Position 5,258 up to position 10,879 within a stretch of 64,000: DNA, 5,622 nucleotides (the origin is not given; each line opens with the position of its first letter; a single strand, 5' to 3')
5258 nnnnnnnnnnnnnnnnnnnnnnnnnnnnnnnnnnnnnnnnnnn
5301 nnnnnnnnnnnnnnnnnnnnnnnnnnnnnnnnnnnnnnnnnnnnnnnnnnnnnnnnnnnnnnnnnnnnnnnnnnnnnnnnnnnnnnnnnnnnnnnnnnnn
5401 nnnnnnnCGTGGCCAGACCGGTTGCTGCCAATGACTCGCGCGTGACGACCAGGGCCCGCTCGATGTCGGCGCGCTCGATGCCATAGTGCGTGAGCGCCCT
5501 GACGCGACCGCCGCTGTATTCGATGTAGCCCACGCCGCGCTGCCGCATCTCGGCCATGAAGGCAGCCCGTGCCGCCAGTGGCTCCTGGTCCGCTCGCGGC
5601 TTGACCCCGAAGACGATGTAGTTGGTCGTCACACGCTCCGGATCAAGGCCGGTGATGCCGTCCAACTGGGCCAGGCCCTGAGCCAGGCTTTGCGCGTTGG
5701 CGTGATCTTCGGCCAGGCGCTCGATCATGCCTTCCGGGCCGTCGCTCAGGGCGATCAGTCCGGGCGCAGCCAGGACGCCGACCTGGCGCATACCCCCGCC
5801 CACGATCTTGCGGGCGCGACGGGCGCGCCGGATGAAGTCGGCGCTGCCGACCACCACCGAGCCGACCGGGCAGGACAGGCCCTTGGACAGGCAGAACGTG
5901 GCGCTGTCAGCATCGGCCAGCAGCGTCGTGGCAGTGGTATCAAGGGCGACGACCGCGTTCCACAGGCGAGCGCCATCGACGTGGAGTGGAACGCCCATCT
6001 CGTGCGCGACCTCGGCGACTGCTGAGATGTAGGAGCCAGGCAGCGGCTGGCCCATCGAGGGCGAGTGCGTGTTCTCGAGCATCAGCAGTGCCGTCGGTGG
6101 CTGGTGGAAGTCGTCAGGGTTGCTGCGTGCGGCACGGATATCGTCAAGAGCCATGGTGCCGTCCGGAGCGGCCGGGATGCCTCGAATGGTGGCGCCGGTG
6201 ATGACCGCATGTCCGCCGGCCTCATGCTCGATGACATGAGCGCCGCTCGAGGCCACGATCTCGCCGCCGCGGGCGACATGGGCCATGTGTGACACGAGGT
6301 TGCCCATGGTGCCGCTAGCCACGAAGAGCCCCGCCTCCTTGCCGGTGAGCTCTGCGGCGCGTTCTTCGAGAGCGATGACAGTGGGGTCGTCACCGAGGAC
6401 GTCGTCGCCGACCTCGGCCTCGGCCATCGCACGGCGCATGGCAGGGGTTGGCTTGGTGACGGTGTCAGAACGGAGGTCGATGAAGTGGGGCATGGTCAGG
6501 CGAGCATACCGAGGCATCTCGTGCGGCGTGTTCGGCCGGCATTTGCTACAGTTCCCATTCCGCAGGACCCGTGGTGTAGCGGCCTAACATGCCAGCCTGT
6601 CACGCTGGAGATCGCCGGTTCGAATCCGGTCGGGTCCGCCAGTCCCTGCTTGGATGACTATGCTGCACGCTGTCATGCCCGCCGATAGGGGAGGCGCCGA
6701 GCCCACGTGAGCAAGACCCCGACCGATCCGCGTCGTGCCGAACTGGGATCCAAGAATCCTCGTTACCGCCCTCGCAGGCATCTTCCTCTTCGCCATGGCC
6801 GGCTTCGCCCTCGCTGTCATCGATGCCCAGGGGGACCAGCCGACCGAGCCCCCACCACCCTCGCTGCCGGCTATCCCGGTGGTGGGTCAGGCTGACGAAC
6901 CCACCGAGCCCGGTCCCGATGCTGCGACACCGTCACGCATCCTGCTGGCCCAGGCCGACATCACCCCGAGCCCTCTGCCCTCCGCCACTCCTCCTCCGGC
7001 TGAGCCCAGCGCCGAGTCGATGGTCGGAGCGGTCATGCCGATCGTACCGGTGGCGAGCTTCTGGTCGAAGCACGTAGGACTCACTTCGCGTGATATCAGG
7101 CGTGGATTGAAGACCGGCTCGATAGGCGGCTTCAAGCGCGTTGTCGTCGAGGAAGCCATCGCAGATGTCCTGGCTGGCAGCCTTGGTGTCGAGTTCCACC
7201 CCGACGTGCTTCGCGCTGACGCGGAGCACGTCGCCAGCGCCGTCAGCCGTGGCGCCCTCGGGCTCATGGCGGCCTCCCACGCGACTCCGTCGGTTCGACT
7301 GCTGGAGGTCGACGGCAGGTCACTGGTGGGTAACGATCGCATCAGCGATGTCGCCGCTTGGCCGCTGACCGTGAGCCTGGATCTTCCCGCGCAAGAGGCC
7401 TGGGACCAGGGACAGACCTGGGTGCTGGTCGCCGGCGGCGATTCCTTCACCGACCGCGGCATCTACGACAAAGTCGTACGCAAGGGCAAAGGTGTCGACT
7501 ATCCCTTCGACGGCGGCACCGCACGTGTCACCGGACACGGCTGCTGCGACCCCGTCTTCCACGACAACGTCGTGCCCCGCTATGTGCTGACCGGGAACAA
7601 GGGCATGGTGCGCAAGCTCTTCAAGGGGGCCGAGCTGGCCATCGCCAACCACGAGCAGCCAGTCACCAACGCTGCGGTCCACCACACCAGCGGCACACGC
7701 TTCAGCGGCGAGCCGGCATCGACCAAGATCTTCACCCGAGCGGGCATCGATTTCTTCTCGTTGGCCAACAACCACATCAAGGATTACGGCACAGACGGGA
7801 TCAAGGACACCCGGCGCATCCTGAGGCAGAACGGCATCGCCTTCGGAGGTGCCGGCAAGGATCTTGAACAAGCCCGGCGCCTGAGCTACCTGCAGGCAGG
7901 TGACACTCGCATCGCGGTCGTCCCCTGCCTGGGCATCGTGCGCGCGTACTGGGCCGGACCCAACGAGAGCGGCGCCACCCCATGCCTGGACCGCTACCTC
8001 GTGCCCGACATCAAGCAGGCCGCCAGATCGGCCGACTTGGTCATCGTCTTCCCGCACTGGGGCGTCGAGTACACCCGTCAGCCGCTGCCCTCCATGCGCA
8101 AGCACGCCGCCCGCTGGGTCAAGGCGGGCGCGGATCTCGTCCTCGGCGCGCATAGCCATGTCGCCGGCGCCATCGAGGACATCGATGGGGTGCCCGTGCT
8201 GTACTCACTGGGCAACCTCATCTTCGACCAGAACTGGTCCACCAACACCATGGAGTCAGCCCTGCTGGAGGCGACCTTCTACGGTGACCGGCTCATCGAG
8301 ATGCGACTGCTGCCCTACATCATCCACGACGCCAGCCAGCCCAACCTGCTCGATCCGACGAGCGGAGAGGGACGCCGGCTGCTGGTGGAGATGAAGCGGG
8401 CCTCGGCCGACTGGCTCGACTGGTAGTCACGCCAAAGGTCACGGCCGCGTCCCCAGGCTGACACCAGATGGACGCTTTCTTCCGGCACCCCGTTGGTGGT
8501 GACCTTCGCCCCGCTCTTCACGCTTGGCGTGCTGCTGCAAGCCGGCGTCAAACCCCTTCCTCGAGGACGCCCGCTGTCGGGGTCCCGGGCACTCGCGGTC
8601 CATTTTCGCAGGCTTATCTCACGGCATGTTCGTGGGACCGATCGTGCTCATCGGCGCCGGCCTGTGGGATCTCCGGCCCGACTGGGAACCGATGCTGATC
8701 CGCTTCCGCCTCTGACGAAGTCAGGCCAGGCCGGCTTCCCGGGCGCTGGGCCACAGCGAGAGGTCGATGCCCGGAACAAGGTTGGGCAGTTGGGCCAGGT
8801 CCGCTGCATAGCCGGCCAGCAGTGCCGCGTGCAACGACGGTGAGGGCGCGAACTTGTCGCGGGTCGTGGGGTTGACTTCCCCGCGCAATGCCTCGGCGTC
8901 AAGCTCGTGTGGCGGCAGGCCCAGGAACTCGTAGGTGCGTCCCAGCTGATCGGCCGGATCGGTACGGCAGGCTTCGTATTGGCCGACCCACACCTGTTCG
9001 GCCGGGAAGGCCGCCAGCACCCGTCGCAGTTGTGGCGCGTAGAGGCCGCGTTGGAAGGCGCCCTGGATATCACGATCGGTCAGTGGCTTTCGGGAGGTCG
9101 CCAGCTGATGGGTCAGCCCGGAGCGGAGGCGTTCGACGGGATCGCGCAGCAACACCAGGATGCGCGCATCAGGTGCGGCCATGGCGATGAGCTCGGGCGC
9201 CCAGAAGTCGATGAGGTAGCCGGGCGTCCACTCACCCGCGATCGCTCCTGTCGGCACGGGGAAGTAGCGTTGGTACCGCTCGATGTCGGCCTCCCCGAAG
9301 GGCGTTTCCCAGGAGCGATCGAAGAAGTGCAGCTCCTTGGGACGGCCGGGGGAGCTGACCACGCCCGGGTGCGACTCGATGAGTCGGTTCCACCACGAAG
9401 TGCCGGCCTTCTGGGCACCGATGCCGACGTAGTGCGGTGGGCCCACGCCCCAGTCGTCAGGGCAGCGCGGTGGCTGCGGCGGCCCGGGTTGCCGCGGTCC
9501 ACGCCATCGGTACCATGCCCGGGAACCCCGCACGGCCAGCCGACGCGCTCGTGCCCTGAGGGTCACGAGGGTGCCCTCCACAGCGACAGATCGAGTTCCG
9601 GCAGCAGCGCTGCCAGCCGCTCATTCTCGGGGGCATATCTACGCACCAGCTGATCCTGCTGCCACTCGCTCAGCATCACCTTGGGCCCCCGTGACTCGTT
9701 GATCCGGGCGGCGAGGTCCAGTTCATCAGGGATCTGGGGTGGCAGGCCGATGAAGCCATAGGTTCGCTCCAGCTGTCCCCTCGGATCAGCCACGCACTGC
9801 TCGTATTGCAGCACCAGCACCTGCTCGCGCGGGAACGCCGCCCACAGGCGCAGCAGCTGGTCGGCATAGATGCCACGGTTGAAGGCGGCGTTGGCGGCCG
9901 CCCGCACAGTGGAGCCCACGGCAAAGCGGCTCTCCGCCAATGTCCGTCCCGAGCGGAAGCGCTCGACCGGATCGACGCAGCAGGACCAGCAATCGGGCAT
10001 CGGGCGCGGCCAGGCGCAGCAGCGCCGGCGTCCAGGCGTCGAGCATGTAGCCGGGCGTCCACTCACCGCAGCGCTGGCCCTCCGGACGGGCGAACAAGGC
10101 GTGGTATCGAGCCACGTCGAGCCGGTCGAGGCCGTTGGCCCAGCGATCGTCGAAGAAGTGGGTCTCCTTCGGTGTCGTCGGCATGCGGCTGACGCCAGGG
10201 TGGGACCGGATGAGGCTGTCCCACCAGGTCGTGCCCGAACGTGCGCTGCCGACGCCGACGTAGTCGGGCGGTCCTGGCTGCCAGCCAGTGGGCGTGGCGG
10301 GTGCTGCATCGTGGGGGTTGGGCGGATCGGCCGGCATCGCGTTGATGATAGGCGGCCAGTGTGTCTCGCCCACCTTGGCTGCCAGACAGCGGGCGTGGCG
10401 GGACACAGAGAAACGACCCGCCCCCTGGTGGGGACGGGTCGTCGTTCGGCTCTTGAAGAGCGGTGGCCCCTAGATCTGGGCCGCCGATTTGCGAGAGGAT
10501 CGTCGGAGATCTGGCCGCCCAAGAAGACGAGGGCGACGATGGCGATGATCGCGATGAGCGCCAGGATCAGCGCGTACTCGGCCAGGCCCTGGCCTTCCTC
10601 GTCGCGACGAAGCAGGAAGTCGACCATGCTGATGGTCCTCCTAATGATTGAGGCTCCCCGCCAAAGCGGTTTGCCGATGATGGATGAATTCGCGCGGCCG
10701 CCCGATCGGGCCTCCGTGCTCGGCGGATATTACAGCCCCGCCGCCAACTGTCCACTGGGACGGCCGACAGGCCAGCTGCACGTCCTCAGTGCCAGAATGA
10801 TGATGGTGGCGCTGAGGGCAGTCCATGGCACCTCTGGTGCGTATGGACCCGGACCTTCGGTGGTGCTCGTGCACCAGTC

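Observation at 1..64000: Unusually high density of frame disruptions across otherwise intact, conserved genes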

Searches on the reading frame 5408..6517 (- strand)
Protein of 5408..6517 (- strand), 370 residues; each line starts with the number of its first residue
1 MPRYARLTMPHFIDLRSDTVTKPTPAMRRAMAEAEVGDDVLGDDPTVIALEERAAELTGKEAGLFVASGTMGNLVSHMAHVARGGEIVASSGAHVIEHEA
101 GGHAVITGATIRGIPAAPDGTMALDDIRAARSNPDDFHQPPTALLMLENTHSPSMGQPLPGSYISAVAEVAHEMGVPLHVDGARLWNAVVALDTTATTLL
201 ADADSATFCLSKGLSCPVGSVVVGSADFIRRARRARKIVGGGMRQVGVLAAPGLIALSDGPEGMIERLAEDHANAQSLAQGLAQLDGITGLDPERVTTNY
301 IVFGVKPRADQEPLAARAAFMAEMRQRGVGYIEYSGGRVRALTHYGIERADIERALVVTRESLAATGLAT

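Call 28: find_homologous_proteins(query=window:5408-6517:-, max_evalue=1e-40)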
Query window:5408-6517:- (370 aa): 7994 proteins with E <= 1e-40 among 8000 candidates; the best 120 are listed.
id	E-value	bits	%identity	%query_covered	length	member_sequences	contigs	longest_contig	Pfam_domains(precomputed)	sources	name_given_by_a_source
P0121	2.9e-230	781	100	98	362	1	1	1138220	PF01212.28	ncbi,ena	-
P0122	3.5e-194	663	84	99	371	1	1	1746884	PF01212.28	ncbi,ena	-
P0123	4.7e-193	659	83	98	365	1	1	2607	PF01212.28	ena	-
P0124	5.8e-193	659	83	98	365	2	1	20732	PF01212.28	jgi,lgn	jgi:threonine aldolase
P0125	1.8e-187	641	82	98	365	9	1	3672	PF01212.28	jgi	-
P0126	1.0e-184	632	82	98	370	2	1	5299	PF01212.28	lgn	-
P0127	1.5e-184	631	81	99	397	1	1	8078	PF01212.28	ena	-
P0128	1.0e-183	628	79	99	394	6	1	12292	PF01212.28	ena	-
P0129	1.2e-183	628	81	94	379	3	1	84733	PF01212.28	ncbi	-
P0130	2.4e-180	617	80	95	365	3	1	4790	PF01212.28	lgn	-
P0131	3.4e-180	617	78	98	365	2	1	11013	PF01212.28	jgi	-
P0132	3.7e-180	616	79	98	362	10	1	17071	PF01212.28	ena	-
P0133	5.4e-179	613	79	98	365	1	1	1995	PF01212.28,PF01053.27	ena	-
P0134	7.1e-179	612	79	98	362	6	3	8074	PF01212.28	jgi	jgi:threonine aldolase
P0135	1.5e-177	608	80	98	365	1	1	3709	PF01212.28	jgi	jgi:threonine aldolase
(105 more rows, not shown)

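Call 29: find_encoding_contigs(protein=P0121, flank=10000, max_places=6)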
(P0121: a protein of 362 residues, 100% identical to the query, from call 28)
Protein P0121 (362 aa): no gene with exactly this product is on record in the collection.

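Call 30: find_encoding_contigs(protein=P0122, flank=10000, max_places=4)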
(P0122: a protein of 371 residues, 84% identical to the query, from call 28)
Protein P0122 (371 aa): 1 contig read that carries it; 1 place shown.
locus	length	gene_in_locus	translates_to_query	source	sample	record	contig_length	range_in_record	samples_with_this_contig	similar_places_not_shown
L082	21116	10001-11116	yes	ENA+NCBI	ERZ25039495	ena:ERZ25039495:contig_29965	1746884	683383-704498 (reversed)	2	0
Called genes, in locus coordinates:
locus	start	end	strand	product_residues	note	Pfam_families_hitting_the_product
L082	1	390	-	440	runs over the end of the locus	-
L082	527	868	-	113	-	-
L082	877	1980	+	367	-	PF00144:Beta-lactamase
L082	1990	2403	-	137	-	-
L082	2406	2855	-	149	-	-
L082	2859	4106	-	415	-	PF04055:Radical_SAM, PF12544:LAM_C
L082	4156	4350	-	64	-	-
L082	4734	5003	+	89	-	PF04964:Flp_Fap (weak)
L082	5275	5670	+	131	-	-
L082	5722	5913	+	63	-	-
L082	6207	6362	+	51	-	PF04964:Flp_Fap (weak)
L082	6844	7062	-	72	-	-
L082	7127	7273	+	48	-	-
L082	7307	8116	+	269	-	PF13469:Sulfotransfer_3, PF00685:Sulfotransfer_1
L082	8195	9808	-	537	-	PF09587:PGA_cap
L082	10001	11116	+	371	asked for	PF01212:Beta_elim_lyase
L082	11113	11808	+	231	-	PF05960:DUF885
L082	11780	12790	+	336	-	PF05960:DUF885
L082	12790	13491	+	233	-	PF00977:His_biosynth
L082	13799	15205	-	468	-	PF00206:Lyase_1, PF10415:FumaraseC_C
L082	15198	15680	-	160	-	-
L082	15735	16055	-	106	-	-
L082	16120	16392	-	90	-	-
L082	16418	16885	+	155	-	PF00293:NUDIX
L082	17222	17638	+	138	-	-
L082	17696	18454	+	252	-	PF00005:ABC_tran, PF13304:AAA_21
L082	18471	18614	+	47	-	-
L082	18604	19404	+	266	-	PF12679:ABC2_membrane_2, PF12730:ABC2_membrane_4 (weak)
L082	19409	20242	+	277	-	PF12679:ABC2_membrane_2, PF10920:DUF2705 (weak)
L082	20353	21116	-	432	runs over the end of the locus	PF05977:MFS_3, PF07690:MFS_1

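Call 32: list_cluster_members(proteins=[P0121, P0001, P0122])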
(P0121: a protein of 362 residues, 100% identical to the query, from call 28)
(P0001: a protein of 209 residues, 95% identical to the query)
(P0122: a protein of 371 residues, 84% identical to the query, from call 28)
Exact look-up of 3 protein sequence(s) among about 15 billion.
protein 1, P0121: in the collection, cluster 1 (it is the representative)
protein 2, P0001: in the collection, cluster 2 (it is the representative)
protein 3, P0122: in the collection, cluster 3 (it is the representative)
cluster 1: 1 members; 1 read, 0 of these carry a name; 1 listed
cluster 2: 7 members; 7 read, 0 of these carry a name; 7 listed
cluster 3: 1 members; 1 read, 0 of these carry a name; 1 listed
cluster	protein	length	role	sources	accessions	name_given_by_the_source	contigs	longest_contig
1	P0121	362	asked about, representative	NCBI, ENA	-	-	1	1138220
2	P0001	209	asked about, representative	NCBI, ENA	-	-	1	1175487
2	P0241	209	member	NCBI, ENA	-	-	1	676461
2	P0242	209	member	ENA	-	-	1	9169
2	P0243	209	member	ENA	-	-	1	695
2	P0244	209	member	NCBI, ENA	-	-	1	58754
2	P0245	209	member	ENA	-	-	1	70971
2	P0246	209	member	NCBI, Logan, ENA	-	-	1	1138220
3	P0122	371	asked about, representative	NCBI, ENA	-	-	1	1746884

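Call 38: find_encoding_contigs(protein=P0129, flank=10000, max_places=2)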
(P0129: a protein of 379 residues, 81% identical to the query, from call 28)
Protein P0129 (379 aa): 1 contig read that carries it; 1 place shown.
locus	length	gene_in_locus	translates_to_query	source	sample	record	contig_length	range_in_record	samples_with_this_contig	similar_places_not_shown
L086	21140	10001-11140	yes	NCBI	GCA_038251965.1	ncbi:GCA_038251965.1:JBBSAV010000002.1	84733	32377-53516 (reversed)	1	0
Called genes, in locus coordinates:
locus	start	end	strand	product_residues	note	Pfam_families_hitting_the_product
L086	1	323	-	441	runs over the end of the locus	-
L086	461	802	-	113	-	-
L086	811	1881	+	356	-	PF00144:Beta-lactamase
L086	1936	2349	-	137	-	-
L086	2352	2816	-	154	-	-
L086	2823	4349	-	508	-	PF04055:Radical_SAM, PF12544:LAM_C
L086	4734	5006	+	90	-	PF04964:Flp_Fap (weak)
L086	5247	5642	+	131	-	-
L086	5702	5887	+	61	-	-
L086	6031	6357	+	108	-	-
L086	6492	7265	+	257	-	PF00685:Sulfotransfer_1, PF13469:Sulfotransfer_3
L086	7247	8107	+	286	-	PF00685:Sulfotransfer_1, PF13469:Sulfotransfer_3 (weak)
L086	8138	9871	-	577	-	PF09587:PGA_cap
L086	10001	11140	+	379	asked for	PF01212:Beta_elim_lyase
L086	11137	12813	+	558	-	PF05960:DUF885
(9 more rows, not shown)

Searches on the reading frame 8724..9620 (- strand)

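Call 16: search_protein_families(library=pfam, proteins=[window:8724-9620:-], max_evalue=0.01)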
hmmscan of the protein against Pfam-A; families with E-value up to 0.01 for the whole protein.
window:8724-9620:- (299 aa): 2 families
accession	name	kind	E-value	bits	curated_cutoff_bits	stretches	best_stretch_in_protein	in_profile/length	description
PF00685.33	Sulfotransfer_1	-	2.5e-12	47.2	22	1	67-239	7-187/255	Sulfotransferase domain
PF13469.12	Sulfotransfer_3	-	2.3e-11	44.8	27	1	140-236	113-213/216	Sulfotransferase family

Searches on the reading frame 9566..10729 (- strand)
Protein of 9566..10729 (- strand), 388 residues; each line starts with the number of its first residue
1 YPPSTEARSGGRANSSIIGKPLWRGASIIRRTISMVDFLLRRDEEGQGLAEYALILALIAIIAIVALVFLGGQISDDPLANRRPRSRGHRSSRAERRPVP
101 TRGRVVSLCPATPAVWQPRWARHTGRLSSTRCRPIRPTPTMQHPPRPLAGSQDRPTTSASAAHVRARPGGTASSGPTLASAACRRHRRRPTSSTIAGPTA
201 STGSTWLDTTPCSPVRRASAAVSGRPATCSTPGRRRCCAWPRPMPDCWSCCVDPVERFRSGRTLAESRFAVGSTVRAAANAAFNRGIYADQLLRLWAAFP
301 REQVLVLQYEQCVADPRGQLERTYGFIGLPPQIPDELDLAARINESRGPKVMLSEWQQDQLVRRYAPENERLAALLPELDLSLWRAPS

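Call 16: search_protein_families(library=pfam, proteins=[window:9566-10729:-], max_evalue=0.01)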
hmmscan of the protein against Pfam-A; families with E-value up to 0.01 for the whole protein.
window:9566-10729:- (388 aa): 3 families
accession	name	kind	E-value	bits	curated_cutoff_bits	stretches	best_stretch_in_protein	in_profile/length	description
PF00685.33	Sulfotransfer_1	-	8.9e-08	32.3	22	1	274-337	126-188/255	Sulfotransferase domain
PF13469.12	Sulfotransfer_3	-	2.4e-06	28.4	27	1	281-330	166-213/216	Sulfotransferase family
PF04964.19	Flp_Fap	-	0.0047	17.2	32.2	1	42-74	3-35/46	Flp/Fap pilin component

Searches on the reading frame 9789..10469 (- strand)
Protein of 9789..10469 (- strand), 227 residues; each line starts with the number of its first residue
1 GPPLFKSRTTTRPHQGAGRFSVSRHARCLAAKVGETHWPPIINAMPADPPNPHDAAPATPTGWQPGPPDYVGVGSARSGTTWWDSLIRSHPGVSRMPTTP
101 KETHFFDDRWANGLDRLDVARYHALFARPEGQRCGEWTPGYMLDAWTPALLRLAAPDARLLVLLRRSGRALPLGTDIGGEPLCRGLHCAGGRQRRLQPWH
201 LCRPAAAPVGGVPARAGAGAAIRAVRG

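Call 16: search_protein_families(library=pfam, proteins=[window:9789-10469:-], max_evalue=0.01)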
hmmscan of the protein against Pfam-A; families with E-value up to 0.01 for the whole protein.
window:9789-10469:- (227 aa): 1 family
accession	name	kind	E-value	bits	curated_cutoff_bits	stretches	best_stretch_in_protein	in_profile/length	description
PF13469.12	Sulfotransfer_3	-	0.0012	19.6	27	1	72-120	4-51/216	Sulfotransferase family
